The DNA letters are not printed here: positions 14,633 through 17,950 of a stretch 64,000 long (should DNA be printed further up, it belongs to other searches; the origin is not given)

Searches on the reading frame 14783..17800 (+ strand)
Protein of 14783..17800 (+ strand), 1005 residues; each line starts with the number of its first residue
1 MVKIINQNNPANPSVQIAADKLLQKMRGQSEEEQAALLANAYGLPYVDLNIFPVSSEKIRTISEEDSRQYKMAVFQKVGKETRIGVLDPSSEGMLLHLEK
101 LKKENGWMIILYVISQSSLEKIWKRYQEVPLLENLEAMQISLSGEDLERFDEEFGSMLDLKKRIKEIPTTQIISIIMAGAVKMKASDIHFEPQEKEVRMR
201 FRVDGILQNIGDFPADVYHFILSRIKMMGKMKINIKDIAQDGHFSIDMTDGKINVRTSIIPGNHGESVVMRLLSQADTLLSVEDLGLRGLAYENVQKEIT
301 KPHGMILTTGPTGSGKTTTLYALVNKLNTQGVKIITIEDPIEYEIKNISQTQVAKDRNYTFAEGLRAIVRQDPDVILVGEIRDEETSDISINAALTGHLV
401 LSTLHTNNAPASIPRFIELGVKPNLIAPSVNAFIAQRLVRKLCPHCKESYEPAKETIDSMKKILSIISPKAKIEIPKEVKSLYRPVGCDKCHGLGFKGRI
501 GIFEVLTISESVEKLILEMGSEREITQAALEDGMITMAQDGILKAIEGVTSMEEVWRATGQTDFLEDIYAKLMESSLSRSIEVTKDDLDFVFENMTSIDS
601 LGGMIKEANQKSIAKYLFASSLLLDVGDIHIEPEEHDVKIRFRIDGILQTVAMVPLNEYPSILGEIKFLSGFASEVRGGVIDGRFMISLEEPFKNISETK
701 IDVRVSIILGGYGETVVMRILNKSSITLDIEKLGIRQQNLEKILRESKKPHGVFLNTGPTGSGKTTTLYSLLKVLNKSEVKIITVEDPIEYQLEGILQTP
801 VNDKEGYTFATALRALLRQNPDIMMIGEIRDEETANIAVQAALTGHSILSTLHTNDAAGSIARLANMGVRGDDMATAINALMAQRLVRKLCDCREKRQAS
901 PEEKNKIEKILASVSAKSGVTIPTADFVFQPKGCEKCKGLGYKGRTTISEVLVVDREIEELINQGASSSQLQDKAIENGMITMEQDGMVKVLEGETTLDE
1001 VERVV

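Call 30: search_protein_families(library=pfam, proteins=[window:14783-17800:+], max_evalue=0.0001)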
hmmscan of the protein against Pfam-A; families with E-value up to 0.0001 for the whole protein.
window:14783-17800:+ (1005 aa): 24 families
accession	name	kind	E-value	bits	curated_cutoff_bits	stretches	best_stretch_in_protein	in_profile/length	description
PF00437.27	T2SSE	-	4.8e-229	759.7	24.9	2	168-557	7-370/370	Type II/IV secretion system protein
PF25199.1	nSTAND_NTPase5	-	3.4e-11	43.6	34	0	298-358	36-97/145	Novel STAND NTPase 5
PF20720.3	nSTAND3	-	5.6e-10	39.6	27.2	1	297-343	11-57/155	Novel STAND NTPase 3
PF13401.12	AAA_22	-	1.2e-08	35.8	27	0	302-341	4-43/130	AAA domain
PF13604.12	AAA_30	-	2.5e-08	34.3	27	0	295-336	10-51/191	AAA domain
PF04851.21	ResIII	-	1.1e-07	32.3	22.5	0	291-337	11-59/164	Type III restriction enzyme, res subunit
PF12775.13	AAA_7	-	1.2e-07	31.8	25.8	0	294-337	24-67/181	P-loop containing dynein motor region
PF07724.20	AAA_2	-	1.9e-07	31.7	27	0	302-381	2-84/166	AAA domain (Cdc48 subfamily)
PF13173.12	AAA_14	-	7.2e-07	29.7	27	0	305-349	4-49/129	AAA domain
PF13555.12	AAA_29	-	8.6e-07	29.1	27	0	301-324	20-43/61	P-loop containing region of AAA domain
PF13191.12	AAA_16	-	1.4e-06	29.3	32.6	0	741-821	13-83/167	AAA ATPase domain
PF03205.20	MobB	-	2.1e-06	28.1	26.6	0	309-338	5-34/133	Molybdopterin guanine dinucleotide synthesis protein B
PF13245.12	AAA_19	-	2.3e-06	28.2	25.1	0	302-333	10-41/134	AAA domain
PF00004.35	AAA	-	2.8e-06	28.2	21.2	0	306-381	1-66/131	ATPase family associated with various cellular activities (AAA)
PF00005.33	ABC_tran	-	4.1e-06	27.9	25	0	306-343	14-51/137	ABC transporter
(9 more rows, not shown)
